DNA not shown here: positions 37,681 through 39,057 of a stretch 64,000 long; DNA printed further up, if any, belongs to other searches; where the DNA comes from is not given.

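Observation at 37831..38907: RecA interrupted by a 359-aa intein at the RecA-b site with an apparently intact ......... homing endonuclease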

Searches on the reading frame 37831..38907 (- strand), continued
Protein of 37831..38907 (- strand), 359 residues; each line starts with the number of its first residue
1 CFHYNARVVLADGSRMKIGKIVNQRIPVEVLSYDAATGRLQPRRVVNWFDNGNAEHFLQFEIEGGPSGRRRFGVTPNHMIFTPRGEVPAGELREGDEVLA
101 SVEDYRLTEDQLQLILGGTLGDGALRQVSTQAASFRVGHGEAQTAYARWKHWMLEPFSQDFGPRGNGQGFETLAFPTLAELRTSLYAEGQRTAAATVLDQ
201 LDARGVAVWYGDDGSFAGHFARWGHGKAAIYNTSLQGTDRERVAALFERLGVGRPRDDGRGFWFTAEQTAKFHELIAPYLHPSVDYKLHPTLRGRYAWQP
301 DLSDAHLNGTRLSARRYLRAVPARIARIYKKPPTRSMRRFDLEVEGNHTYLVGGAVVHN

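Call 7: find_homologous_proteins(query=window:37831-38907:-, max_evalue=0.001)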
Query window:37831-38907:- (359 aa): 412 proteins with E <= 0.001 among 8000 candidates; the best 120 are listed.
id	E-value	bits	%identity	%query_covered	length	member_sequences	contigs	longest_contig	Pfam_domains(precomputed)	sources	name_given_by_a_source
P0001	4.5e-177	607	75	96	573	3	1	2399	PF06745.20,PF03161.19,PF00154.28,PF01079.26,PF27531.1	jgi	jgi:recombination protein RecA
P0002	9.3e-174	596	72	100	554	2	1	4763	PF03161.19,PF00154.28,PF21096.3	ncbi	-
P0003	2.2e-172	591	70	100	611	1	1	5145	PF06745.20,PF03161.19,PF08423.18,PF00154.28,PF27531.1,PF14890.12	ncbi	ncbi:MAG: recombinase RecA, partial [Pyrinomonadaceae bacterium]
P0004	5.0e-170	583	76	91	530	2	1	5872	PF03161.19,PF00154.28,PF21096.3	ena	-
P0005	2.6e-167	575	69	100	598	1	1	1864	PF03161.19,PF00154.28,PF21096.3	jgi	jgi:recombination protein RecA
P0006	2.3e-165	568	70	100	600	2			PF06745.20,PF13479.13,PF03161.19,PF08423.18,PF00154.28,PF01637.25,PF27531.1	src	-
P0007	2.6e-164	565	66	100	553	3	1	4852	PF03161.19,PF00154.28,PF21096.3,PF14890.12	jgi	jgi:recombination protein RecA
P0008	2.0e-158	545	67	100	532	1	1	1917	PF03161.19,PF00154.28,PF21096.3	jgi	jgi:recombination protein RecA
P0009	2.5e-158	545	66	100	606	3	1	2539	PF06745.20,PF03161.19,PF08423.18,PF00154.28,PF01637.25,PF14890.12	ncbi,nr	ncbi:MAG TPA: recombinase RecA, partial [Verrucomicrobiae bacterium]|nr:recombinase RecA [Verrucomic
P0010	9.3e-158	543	65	100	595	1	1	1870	PF03161.19,PF00154.28,PF21096.3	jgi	jgi:recombination protein RecA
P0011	3.6e-157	541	67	100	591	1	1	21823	PF03161.19,PF00154.28,PF21096.3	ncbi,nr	ncbi:MAG: recombinase RecA, partial [Candidatus Rokubacteria bacterium]|nr:recombinase RecA [Candida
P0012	2.6e-155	535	65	100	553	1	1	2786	PF03161.19,PF00154.28,PF21096.3,PF14890.12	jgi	jgi:recombination protein RecA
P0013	2.9e-155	535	66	100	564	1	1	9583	PF06745.20,PF03161.19,PF08423.18,PF00154.28,PF01637.25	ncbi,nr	ncbi:MAG TPA: recombinase RecA, partial [Methylomirabilota bacterium]|nr:recombinase RecA [Methylomi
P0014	3.3e-155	535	67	100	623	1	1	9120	PF06745.20,PF03161.19,PF08423.18,PF00154.28,PF27531.1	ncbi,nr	ncbi:MAG: recombinase RecA, partial [Candidatus Rokubacteria bacterium]|nr:recombinase RecA [Candida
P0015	2.1e-154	532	66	100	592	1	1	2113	PF03161.19,PF00154.28,PF21096.3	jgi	-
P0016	5.7e-154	531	67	100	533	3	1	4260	PF03161.19,PF00154.28,PF21096.3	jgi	jgi:recombination protein RecA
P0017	6.9e-154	530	66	100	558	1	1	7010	PF03161.19,PF00154.28,PF21096.3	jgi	jgi:recombination protein RecA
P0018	7.7e-153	527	64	100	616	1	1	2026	PF03161.19,PF00154.28,PF21096.3,PF14890.12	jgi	jgi:recombination protein RecA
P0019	1.4e-152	526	64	100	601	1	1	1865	PF03161.19,PF00154.28,PF21096.3,PF14890.12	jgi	jgi:recombination protein RecA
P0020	1.4e-152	526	63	100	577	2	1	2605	PF03161.19,PF00154.28,PF21096.3,PF14890.12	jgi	jgi:recombination protein RecA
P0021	1.3e-149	516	64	100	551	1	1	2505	PF03161.19,PF00154.28,PF21096.3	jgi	jgi:recombination protein RecA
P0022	2.3e-149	515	65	98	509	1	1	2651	PF03161.19,PF00154.28,PF21096.3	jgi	jgi:recombination protein RecA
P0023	2.5e-148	512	63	100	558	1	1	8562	PF03161.19,PF00154.28,PF21096.3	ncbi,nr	ncbi:MAG TPA: recombinase RecA, partial [Methylomirabilota bacterium]|nr:recombinase RecA [Methylomi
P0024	1.1e-145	503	63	99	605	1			PF03161.19,PF00154.28,PF21096.3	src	-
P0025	1.9e-144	499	62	98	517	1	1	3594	PF03161.19,PF00154.28,PF21096.3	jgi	jgi:recombination protein RecA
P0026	2.1e-142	493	65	87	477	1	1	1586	PF03161.19,PF00154.28,PF21096.3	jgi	jgi:recombination protein RecA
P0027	1.1e-140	487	65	93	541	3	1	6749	PF06745.20,PF03161.19,PF08423.18,PF00154.28,PF27531.1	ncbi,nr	ncbi:MAG TPA: recombinase RecA, partial [Methylomirabilota bacterium]|nr:recombinase RecA [Methylomi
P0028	1.9e-138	480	63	94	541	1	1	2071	PF06745.20,PF03161.19,PF00154.28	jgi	jgi:recombination protein RecA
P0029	1.4e-137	477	59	100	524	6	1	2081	PF03161.19,PF00154.28,PF21096.3,PF14890.12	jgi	jgi:recombination protein RecA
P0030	3.7e-137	475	60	100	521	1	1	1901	PF03161.19,PF00154.28,PF21096.3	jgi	-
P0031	4.0e-137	475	65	90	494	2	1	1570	PF03161.19,PF00154.28,PF21096.3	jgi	jgi:recombination protein RecA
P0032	1.4e-135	470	57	100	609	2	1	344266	PF03161.19,PF00154.28,PF21096.3,PF14890.12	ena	-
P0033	2.0e-135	470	57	100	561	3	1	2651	PF03161.19,PF00154.28,PF21096.3,PF14890.12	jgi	jgi:recombination protein RecA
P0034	2.4e-134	466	68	83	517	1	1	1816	PF06745.20,PF03161.19,PF08423.18,PF00154.28,PF01637.25,PF27531.1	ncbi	ncbi:MAG: recombinase RecA, partial [Candidatus Rokuibacteriota bacterium]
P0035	1.3e-133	464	57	100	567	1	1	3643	PF03161.19,PF00154.28,PF21096.3,PF14890.12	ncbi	ncbi:MAG: intein-containing recombinase RecA [Solirubrobacterales bacterium]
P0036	1.9e-133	463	60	94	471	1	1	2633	PF03161.19,PF00154.28,PF21096.3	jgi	jgi:recombination protein RecA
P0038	2.7e-131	456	57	100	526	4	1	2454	PF03161.19,PF00154.28,PF21096.3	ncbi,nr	ncbi:MAG: hypothetical protein M3N47_11980 [Chloroflexota bacterium]|nr:hypothetical protein [Chloro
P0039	3.7e-131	456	57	100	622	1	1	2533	PF03161.19,PF00154.28,PF21096.3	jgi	-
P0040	2.8e-128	446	56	100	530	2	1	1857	PF03161.19,PF00154.28,PF21096.3,PF01079.26,PF14890.12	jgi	jgi:recombination protein RecA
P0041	7.7e-128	445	75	72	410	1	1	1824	PF03161.19,PF00154.28,PF21096.3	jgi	jgi:recombination protein RecA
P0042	3.0e-127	443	57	100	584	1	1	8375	PF03161.19,PF00154.28,PF21096.3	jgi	jgi:recombination protein RecA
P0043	8.4e-127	441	55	100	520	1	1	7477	PF03161.19,PF00154.28,PF21096.3,PF14890.12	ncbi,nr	ncbi:MAG: hypothetical protein M3356_04930 [Actinomycetota bacterium]|nr:hypothetical protein [Actin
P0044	2.2e-126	440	65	80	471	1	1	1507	PF03161.19,PF00154.28,PF21096.3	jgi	jgi:recombination protein RecA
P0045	1.7e-125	437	57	96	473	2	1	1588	PF03161.19,PF00154.28,PF21096.3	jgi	jgi:recombination protein RecA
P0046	2.4e-125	436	57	100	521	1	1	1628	PF03161.19,PF00154.28,PF21096.3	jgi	jgi:recombination protein RecA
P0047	4.1e-125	436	58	96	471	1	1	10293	PF03161.19,PF00154.28,PF21096.3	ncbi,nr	ncbi:MAG TPA: recombinase RecA, partial [Methylomirabilota bacterium]|nr:recombinase RecA [Methylomi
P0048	9.3e-125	435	69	76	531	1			PF06745.20,PF03161.19,PF08423.18,PF00154.28,PF27531.1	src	-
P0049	7.1e-124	432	55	100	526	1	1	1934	PF03161.19,PF00154.28,PF21096.3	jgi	jgi:recombination protein RecA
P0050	1.6e-123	430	64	82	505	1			PF06745.20,PF03161.19,PF08423.18,PF00154.28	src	-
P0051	3.4e-123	429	54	100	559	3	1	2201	PF03161.19,PF00154.28,PF21096.3,PF14890.12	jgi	jgi:recombination protein RecA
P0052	6.0e-123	429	54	100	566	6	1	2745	PF03161.19,PF00154.28,PF21096.3,PF01079.26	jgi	jgi:recombination protein RecA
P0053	1.1e-122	428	55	100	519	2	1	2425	PF03161.19,PF00154.28,PF21096.3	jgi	-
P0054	1.3e-121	424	56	100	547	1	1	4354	PF03161.19,PF00154.28,PF21096.3,PF14890.12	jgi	jgi:recombination protein RecA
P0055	2.0e-121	424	54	100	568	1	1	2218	PF03161.19,PF00154.28,PF21096.3,PF14890.12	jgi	jgi:recombination protein RecA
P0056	4.5e-120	419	61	84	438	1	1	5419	PF03161.19,PF00154.28,PF21096.3,PF14890.12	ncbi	-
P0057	2.2e-119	417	56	100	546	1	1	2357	PF03161.19,PF00154.28,PF21096.3,PF14890.12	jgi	jgi:recombination protein RecA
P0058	3.8e-119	416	64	82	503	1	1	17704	PF06745.20,PF03161.19,PF08423.18,PF00154.28,PF27531.1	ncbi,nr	ncbi:MAG TPA: recombinase RecA, partial [Methylomirabilota bacterium]|nr:recombinase RecA [Methylomi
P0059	1.7e-118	414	53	100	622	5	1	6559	PF03161.19,PF00154.28,PF21096.3,PF14890.12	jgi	jgi:recombination protein RecA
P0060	3.1e-118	413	58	92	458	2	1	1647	PF03161.19,PF00154.28,PF21096.3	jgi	-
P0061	5.8e-118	412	52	100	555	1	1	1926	PF03161.19,PF00154.28,PF21096.3,PF14890.12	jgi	jgi:recombination protein RecA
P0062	9.9e-118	411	56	100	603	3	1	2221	PF03161.19,PF00154.28,PF21096.3,PF14890.12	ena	-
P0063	2.1e-117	410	68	77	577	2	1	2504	PF06745.20,PF03161.19,PF08423.18,PF00154.28,PF01637.25,PF27531.1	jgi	jgi:recombination protein RecA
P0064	1.3e-116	408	52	100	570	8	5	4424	PF03161.19,PF00154.28,PF21096.3,PF14890.12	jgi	jgi:recombination protein RecA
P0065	7.0e-116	405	52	100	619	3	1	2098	PF03161.19,PF00154.28,PF21096.3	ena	-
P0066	1.2e-115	405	57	87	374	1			PF03161.19,PF00154.28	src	-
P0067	3.7e-113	396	77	63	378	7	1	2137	PF03161.19,PF00154.28,PF21096.3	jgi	-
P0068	1.1e-112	395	52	98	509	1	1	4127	PF03161.19,PF00154.28,PF21096.3,PF14890.12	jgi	jgi:recombination protein RecA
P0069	6.7e-112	392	49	100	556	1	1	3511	PF03161.19,PF00154.28,PF21096.3,PF14890.12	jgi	jgi:recombination protein RecA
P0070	1.1e-111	392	51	98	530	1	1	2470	PF03161.19,PF00154.28,PF21096.3,PF14890.12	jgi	jgi:recombination protein RecA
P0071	1.7e-111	391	54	94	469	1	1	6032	PF03161.19,PF00154.28,PF01079.26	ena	-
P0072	2.1e-111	391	55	94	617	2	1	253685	PF06745.20,PF03161.19,PF08423.18,PF00154.28,PF01079.26,PF27531.1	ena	-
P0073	1.1e-110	388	54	92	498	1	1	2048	PF03161.19,PF00154.28,PF21096.3,PF14890.12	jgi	-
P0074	3.4e-109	383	68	71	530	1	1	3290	PF06745.20,PF03161.19,PF08423.18,PF00154.28,PF01637.25,PF27531.1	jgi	-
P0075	1.5e-107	378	52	93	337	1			PF03161.19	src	-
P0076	6.1e-105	369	51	90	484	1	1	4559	PF03161.19,PF00154.28,PF21096.3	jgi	jgi:recombination protein RecA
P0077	6.2e-105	369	63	72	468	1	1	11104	PF06745.20,PF13479.13,PF03161.19,PF08423.18,PF00154.28,PF01637.25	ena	-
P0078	1.4e-104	368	63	73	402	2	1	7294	PF03161.19,PF00154.28,PF21096.3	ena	-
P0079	1.7e-103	365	63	71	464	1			PF06745.20,PF03161.19,PF08423.18,PF00154.28,PF01637.25,PF27531.1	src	-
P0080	4.7e-103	363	63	73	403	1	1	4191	PF03161.19,PF00154.28,PF21096.3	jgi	jgi:recombination protein RecA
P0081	4.0e-101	357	55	81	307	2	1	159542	PF03161.19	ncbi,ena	-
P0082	4.0e-100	353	56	80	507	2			PF03161.19,PF08423.18,PF00154.28,PF27531.1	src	-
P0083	3.5e-98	347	54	82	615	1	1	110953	PF06745.20,PF03161.19,PF08423.18,PF00154.28,PF27531.1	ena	-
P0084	6.0e-98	346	50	88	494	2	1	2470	PF03161.19,PF00154.28,PF21096.3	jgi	jgi:recombination protein RecA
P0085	1.9e-97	345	48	95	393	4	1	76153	PF03161.19,PF00154.28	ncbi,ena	-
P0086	2.0e-97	345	64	67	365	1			PF06745.20,PF03161.19,PF00154.28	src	-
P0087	2.6e-97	344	50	88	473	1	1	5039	PF03161.19,PF00154.28,PF21096.3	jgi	jgi:recombination protein RecA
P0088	2.8e-97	344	52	87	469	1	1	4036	PF03161.19,PF00154.28,PF21096.3,PF14890.12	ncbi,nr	ncbi:MAG: hypothetical protein M3401_08855, partial [Actinomycetota bacterium]|nr:hypothetical prote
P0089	1.4e-96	342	72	58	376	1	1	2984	PF03161.19,PF00154.28,PF21096.3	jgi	-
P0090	1.5e-96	342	66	54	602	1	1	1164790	PF06745.20,PF03161.19,PF00154.28,PF21096.3,PF27531.1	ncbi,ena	-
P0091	1.8e-96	341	69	50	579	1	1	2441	PF06745.20,PF03161.19,PF08423.18,PF00154.28,PF21096.3,PF27531.1,PF14890.12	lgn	-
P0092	4.0e-96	340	57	77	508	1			PF06745.20,PF03161.19,PF00154.28,PF27531.1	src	-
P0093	6.9e-94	333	68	50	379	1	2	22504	PF03161.19,PF00154.28,PF21096.3,PF14890.12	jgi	jgi:recombination protein RecA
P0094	9.7e-94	332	64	63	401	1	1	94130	PF03161.19,PF00154.28,PF21096.3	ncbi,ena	-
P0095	2.6e-93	331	55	78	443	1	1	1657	PF03161.19,PF00154.28,PF21096.3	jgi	-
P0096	4.5e-93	330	65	65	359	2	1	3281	PF03161.19,PF00154.28,PF21096.3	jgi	jgi:recombination protein RecA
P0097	7.8e-93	329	70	58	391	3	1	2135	PF03161.19,PF00154.28,PF21096.3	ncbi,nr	ncbi:MAG TPA: hypothetical protein VMS88_07270, partial [Terriglobales bacterium]|nr:hypothetical pr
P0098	1.9e-92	328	66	53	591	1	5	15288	PF06745.20,PF03161.19,PF08423.18,PF00154.28,PF21096.3,PF27531.1,PF14890.12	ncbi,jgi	jgi:recombination protein RecA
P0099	3.1e-92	328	66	63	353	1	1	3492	PF03161.19,PF00154.28,PF21096.3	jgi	jgi:recombination protein RecA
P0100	3.2e-92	327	67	64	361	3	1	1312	PF03161.19,PF00154.28,PF21096.3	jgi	jgi:recombination protein RecA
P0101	8.3e-92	326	61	72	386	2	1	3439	PF03161.19,PF00154.28,PF21096.3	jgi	jgi:recombination protein RecA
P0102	2.1e-91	325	61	73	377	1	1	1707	PF03161.19,PF00154.28,PF21096.3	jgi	jgi:recombination protein RecA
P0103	6.6e-91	323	61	44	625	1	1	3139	PF06745.20,PF03161.19,PF08423.18,PF00154.28,PF21096.3,PF27531.1,PF14890.12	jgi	jgi:RecA/RadA recombinase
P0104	2.2e-89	318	47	100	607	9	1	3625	PF03161.19,PF00154.28,PF21096.3,PF14890.12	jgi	jgi:recombination protein RecA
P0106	2.2e-88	315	46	100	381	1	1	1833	PF03161.19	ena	-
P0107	4.8e-88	314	65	58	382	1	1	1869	PF03161.19,PF00154.28,PF21096.3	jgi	jgi:recombination protein RecA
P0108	1.2e-87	312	63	64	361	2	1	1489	PF03161.19,PF00154.28,PF21096.3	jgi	-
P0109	8.9e-87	310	63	63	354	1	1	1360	PF03161.19,PF00154.28,PF21096.3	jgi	jgi:recombination protein RecA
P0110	1.7e-86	309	54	75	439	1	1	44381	PF03161.19,PF00154.28,PF21096.3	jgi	jgi:recombination protein RecA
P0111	3.3e-86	308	63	63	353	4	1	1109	PF03161.19,PF00154.28,PF21096.3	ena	-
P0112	4.9e-86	307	65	62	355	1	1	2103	PF03161.19,PF00154.28,PF21096.3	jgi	jgi:recombination protein RecA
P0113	3.6e-85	304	65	60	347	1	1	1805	PF03161.19,PF00154.28,PF21096.3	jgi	jgi:recombination protein RecA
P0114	2.2e-83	298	57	68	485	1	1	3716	PF06745.20,PF03161.19,PF08423.18,PF00154.28,PF27531.1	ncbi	ncbi:MAG: recombinase RecA, partial [Solirubrobacterales bacterium]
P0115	3.5e-83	298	64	59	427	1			PF06745.20,PF03161.19,PF00154.28,PF27531.1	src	-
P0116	5.1e-83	297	66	58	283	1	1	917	PF03161.19,PF00154.28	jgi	jgi:recombination protein RecA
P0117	4.4e-82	294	67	58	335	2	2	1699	PF03161.19,PF00154.28,PF21096.3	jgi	jgi:recombination protein RecA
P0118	6.7e-82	294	47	51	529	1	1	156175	PF06745.20,PF03161.19,PF00154.28,PF27531.1,PF14890.12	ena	-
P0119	3.6e-81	291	57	65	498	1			PF06745.20,PF03161.19,PF00154.28,PF27531.1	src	-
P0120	6.6e-81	290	54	69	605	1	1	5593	PF06745.20,PF03161.19,PF08423.18,PF00154.28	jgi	jgi:recombination protein RecA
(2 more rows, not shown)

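Call 12: find_related_loci(query=A1, collection=genome_contigs, flank=3000)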
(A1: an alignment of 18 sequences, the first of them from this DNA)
Query A1 (359 aa) in genome_contigs; peptide patterns used: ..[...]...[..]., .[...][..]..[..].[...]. (x = any residue, [..] = any of these).
599 stretches matched a pattern (row limit reached: there are more); 535 encode a relative of the query (tblastn E <= 1e-3); the best 80 are kept; 80 distinct loci.
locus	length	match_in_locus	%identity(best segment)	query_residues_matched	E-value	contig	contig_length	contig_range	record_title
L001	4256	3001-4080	83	1-359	0e+0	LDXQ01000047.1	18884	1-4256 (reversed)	MAG: Armatimonadetes bacterium CSP1-3 XU14_C0047, whole genome shotgun sequence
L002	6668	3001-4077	79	1-359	0e+0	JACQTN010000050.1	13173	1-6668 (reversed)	MAG: Armatimonadetes bacterium isolate NC_groundwater_1412_Ag_S-0.65um_69_20 S_p65_S5_coassembly_k141_326784, whole geno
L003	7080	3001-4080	75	1-359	0e+0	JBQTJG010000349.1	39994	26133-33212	MAG: Armatimonadota bacterium isolate SAR307 c_000000255622, whole genome shotgun sequence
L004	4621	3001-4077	71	1-359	0e+0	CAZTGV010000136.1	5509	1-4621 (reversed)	MAG TPA_asm: uncultured Gemmatimonadota bacterium isolate SRP284430_co1_176 genome assembly, contig: NODE_13216_length_5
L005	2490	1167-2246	67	1-359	0e+0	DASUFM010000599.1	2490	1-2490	MAG TPA_asm: Blastocatellia bacterium isolate SMAG_U1379 k141_1272681, whole genome shotgun sequence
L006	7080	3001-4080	71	1-359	2e-173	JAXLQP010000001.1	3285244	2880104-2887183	MAG: Blastocatellia bacterium isolate STL-ACI6 C1.198.fa-1, whole genome shotgun sequence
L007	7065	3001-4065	67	1-359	3e-173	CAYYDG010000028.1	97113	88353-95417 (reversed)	MAG TPA_asm: uncultured Heliomicrobium sp. isolate binchicken_co276_100 genome assembly, contig: NODE_248_length_97113_c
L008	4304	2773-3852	70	1-359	1e-176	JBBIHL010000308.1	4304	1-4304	MAG: Candidatus Eisenbacteria bacterium isolate PFF170222_bin_113 NODE_7802_length_4304_cov_6.481525, whole genome shotg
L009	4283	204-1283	72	1-359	5e-175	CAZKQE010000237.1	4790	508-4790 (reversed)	MAG TPA_asm: uncultured bacterium isolate SRP287453_co1_29 genome assembly, contig: NODE_35379_length_4790_cov_6.985216,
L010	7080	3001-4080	68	1-359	1e-169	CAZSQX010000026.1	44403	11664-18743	MAG TPA_asm: uncultured bacterium isolate binchicken_co107_287 genome assembly, contig: NODE_2122_length_44403_cov_8.202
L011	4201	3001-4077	70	1-359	8e-173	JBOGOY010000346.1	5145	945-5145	MAG: Pyrinomonadaceae bacterium isolate SD8039_metabat2.bin.3 NODE_905_length_5145_cov_1.198087, whole genome shotgun se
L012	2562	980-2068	72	1-359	0e+0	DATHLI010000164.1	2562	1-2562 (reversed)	MAG TPA_asm: bacterium isolate SMAG_U12602 k141_383765, whole genome shotgun sequence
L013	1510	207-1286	69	1-359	0e+0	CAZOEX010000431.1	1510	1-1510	MAG TPA_asm: uncultured Gemmatimonadota bacterium isolate SRP304980_co1_107 genome assembly, contig: NODE_177924_length_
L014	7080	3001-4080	66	1-359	4e-169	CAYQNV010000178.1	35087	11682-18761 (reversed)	MAG TPA_asm: uncultured bacterium isolate binchicken_co165_179 genome assembly, contig: k141_676640, whole genome shotgu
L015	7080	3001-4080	65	1-359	4e-167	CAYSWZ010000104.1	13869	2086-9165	MAG TPA_asm: uncultured bacterium isolate binchicken_co279_112 genome assembly, contig: k141_3341591, whole genome shotg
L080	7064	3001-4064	62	1-359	1e-97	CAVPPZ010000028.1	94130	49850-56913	MAG: uncultured Candidatus Rokubacteria bacterium isolate MFD10007.bin.2.20 genome assembly, contig: contig_8967, whole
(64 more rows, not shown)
